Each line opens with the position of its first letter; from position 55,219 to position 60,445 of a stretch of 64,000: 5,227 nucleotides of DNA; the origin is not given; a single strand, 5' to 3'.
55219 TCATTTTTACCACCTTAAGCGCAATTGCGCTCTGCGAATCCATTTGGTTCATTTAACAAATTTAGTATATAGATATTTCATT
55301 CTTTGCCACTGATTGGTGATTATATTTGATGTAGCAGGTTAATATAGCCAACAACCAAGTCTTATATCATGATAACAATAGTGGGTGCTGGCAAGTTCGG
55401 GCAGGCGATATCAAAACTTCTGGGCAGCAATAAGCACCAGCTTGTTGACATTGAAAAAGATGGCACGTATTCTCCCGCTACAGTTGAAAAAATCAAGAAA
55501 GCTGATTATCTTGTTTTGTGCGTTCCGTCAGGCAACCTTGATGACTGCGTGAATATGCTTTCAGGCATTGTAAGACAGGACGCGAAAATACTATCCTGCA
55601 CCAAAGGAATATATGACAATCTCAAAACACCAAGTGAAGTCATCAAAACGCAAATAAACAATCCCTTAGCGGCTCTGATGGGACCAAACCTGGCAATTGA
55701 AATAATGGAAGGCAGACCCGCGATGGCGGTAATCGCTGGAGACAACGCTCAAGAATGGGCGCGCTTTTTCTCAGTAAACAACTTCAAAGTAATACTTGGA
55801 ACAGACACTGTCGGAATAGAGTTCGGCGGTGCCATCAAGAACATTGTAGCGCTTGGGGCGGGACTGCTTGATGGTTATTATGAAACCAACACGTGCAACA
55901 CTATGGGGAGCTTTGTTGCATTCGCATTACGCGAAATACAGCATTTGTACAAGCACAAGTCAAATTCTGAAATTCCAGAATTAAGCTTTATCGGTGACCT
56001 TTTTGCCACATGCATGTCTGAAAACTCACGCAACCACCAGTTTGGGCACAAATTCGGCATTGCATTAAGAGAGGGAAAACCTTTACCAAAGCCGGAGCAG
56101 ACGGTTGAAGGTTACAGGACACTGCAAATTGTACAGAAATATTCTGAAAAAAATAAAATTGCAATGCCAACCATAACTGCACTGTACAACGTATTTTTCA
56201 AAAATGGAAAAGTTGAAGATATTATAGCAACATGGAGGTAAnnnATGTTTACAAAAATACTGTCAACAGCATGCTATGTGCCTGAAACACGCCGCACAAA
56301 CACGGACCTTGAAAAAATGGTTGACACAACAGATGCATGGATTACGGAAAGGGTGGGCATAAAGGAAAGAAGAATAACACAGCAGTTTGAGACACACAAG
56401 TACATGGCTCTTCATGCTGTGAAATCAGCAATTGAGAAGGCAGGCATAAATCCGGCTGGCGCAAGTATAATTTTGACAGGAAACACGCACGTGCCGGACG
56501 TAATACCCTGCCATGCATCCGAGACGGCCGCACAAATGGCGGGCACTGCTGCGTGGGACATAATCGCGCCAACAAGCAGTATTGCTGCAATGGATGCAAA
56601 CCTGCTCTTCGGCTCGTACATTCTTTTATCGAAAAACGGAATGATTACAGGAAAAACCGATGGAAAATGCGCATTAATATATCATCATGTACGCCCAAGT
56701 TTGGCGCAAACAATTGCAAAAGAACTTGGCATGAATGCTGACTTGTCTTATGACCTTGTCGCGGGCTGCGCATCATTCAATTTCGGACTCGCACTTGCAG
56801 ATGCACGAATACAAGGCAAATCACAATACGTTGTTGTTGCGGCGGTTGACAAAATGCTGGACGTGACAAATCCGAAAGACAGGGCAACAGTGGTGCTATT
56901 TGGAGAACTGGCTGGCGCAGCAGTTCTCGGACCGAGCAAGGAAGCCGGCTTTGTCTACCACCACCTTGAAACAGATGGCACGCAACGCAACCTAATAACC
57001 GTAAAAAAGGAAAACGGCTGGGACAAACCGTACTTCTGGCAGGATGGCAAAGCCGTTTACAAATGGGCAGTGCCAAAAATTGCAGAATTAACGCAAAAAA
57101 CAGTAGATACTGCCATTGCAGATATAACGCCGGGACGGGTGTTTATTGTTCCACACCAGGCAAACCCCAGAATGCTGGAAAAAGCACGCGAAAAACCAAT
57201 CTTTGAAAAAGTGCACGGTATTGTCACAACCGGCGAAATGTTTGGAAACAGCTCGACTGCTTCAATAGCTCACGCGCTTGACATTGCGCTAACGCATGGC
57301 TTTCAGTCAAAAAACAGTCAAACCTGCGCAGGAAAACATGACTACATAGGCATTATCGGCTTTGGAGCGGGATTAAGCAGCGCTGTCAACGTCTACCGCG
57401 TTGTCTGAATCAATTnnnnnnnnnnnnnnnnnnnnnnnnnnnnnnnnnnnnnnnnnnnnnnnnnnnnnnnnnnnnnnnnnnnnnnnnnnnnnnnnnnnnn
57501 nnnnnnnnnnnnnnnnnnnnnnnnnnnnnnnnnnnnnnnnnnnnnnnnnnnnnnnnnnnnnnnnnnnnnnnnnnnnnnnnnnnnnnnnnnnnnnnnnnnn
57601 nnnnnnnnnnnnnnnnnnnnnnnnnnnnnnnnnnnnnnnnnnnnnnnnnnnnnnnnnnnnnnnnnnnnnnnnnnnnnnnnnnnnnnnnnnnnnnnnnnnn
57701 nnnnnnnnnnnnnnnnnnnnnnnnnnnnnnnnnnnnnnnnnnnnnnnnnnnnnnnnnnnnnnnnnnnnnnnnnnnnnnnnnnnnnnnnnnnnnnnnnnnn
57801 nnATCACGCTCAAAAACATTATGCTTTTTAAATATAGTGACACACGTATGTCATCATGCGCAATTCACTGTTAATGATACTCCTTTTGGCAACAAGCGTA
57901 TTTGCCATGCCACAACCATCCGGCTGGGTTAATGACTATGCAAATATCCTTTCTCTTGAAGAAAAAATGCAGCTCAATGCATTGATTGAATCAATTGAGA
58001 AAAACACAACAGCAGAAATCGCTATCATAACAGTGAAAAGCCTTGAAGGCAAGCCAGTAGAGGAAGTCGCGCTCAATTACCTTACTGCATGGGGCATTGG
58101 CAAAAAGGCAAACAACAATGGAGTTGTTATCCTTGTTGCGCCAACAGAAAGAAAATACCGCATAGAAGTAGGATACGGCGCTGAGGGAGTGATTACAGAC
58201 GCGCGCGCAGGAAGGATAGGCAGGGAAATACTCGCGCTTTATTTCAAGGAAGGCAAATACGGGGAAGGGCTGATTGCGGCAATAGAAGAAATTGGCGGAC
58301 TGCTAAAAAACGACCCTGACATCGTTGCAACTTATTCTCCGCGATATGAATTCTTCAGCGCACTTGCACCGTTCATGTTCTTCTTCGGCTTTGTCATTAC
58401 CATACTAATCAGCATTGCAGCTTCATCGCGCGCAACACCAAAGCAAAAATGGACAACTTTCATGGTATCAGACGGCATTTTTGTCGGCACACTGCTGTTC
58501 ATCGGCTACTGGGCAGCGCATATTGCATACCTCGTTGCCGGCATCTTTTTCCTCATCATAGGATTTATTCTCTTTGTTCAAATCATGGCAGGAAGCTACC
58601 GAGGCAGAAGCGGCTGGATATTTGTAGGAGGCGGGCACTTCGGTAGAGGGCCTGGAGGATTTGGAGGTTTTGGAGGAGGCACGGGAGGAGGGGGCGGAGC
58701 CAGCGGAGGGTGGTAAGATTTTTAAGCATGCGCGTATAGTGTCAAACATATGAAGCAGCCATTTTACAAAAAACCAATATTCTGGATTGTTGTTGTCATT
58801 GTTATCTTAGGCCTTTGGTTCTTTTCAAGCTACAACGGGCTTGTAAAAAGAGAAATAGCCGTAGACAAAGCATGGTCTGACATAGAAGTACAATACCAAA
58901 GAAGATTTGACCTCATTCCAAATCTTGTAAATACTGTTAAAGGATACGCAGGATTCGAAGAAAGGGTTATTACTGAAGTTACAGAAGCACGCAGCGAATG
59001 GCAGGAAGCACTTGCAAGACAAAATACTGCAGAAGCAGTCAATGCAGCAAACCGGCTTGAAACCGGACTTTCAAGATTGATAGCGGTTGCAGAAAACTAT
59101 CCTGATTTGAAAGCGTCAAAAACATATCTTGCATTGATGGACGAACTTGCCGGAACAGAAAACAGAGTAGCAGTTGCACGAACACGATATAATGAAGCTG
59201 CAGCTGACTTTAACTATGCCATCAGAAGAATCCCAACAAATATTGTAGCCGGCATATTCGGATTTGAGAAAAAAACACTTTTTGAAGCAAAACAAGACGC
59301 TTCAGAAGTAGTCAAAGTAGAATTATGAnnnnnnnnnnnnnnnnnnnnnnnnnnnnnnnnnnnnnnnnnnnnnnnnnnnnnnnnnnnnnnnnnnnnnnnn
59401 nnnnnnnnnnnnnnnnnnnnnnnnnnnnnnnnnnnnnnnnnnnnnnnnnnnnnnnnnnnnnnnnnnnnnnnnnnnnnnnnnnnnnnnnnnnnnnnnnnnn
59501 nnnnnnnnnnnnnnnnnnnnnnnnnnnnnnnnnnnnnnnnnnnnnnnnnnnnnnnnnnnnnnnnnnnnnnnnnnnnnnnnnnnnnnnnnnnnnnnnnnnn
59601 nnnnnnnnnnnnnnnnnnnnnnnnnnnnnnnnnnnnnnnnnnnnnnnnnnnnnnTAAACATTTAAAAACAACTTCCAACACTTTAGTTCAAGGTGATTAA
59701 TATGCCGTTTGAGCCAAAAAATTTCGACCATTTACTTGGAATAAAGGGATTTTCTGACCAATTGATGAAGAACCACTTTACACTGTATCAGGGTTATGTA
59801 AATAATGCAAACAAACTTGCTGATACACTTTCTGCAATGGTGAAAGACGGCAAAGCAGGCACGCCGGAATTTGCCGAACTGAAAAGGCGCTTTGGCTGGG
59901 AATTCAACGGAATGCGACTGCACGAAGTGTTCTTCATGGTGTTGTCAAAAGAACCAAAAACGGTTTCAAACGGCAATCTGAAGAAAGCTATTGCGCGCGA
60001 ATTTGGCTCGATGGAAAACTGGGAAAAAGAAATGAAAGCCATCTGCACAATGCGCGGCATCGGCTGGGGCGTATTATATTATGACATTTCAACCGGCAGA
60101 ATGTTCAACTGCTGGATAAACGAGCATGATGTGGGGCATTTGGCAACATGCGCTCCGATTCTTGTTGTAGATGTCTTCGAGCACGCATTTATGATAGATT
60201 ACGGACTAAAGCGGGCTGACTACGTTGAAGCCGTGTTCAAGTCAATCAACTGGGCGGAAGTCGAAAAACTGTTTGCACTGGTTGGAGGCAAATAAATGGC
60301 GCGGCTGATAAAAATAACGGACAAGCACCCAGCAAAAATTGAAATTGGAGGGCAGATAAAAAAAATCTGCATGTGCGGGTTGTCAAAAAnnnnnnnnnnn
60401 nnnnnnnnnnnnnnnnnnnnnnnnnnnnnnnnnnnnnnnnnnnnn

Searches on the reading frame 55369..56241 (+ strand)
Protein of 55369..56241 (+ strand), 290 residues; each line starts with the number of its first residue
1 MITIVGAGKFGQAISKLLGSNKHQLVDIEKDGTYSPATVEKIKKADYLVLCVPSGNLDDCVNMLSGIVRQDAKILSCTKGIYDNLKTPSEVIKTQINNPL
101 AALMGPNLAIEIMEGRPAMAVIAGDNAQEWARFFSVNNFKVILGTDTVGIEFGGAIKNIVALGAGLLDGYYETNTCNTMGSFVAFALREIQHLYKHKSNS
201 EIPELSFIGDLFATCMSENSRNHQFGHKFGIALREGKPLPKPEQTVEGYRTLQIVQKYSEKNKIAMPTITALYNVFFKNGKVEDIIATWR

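Call 20: search_protein_families(library=pfam, proteins=[window:55369-56241:+], max_evalue=0.001)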
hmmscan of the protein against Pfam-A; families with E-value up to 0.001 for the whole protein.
window:55369-56241:+ (290 aa): 3 families
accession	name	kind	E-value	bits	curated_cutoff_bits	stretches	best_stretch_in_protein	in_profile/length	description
PF07479.19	NAD_Gly3P_dh_C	-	5.1e-31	108.2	25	1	146-286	1-141/142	NAD-dependent glycerol-3-phosphate dehydrogenase C-terminus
PF01210.29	NAD_Gly3P_dh_N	-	6.3e-22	78.7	23.1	1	38-128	63-156/158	NAD-dependent glycerol-3-phosphate dehydrogenase N-terminus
PF20618.3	GPD_NAD_C_bact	-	2.7e-12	47.5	27.6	1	208-271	3-65/66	Bacterial GPD, NAD-dependent C-terminal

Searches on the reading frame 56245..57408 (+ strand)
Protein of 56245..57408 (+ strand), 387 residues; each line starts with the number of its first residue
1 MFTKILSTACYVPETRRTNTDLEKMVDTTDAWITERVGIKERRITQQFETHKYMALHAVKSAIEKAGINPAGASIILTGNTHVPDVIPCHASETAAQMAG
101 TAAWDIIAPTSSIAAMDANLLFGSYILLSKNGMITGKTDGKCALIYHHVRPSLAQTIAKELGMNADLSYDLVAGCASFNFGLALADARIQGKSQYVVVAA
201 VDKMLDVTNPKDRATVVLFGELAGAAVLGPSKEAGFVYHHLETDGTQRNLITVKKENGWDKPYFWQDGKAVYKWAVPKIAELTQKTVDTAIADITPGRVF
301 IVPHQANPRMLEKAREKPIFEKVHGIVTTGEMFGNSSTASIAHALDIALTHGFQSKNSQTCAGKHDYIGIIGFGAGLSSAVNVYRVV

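Call 20: search_protein_families(library=pfam, proteins=[window:56245-57408:+], max_evalue=0.001)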
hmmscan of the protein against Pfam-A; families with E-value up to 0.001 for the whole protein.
window:56245-57408:+ (387 aa): 2 families
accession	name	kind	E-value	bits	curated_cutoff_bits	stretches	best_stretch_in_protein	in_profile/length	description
PF08545.16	ACP_syn_III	-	1.2e-14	54.4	24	1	169-245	1-80/80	3-Oxoacyl-[acyl-carrier-protein (ACP)] synthase III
PF08541.16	ACP_syn_III_C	-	4.9e-10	39.9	26.6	1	300-384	13-88/90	3-Oxoacyl-[acyl-carrier-protein (ACP)] synthase III C terminal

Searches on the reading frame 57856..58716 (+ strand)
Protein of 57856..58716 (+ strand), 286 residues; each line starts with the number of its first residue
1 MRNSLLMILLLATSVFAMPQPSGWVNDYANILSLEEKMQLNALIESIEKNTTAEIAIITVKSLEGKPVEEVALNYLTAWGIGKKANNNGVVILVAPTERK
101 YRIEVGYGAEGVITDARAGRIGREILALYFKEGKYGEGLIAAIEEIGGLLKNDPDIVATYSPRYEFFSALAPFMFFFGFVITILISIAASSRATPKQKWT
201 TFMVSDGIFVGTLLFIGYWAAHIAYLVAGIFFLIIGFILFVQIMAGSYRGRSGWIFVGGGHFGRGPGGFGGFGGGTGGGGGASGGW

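Call 20: search_protein_families(library=pfam, proteins=[window:57856-58716:+], max_evalue=0.001)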
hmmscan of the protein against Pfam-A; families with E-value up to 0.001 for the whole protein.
window:57856-58716:+ (286 aa): 1 family
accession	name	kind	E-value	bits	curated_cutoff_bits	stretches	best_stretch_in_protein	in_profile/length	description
PF04536.20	TPM_phosphatase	-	2.1e-39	134.8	22.1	1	25-147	1-123/125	TPM domain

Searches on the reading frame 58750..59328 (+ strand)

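Call 20: search_protein_families(library=pfam, proteins=[window:58750-59328:+], max_evalue=0.001)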
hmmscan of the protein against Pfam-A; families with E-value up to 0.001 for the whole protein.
window:58750-59328:+ (192 aa): 1 family
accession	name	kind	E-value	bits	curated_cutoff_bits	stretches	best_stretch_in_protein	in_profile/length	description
PF04011.17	LemA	-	5.9e-55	185.6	26.2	1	41-191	1-148/149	LemA family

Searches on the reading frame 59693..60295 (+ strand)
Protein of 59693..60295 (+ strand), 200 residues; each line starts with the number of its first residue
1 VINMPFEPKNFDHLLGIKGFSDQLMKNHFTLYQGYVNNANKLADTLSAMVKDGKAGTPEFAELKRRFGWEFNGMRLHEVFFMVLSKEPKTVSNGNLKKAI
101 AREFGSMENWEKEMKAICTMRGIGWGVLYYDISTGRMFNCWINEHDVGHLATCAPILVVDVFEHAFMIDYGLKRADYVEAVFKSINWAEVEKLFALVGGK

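Call 20: search_protein_families(library=pfam, proteins=[window:59693-60295:+], max_evalue=0.001)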
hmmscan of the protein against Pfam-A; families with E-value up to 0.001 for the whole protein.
window:59693-60295:+ (200 aa): 2 families
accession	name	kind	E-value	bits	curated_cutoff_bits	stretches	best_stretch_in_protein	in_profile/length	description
PF02777.23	Sod_Fe_C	-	1.6e-26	92.7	20.9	1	93-192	2-101/102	Iron/manganese superoxide dismutases, C-terminal domain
PF00081.27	Sod_Fe_N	-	0.00058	20.7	27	1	21-85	19-82/82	Iron/manganese superoxide dismutases, alpha-hairpin domain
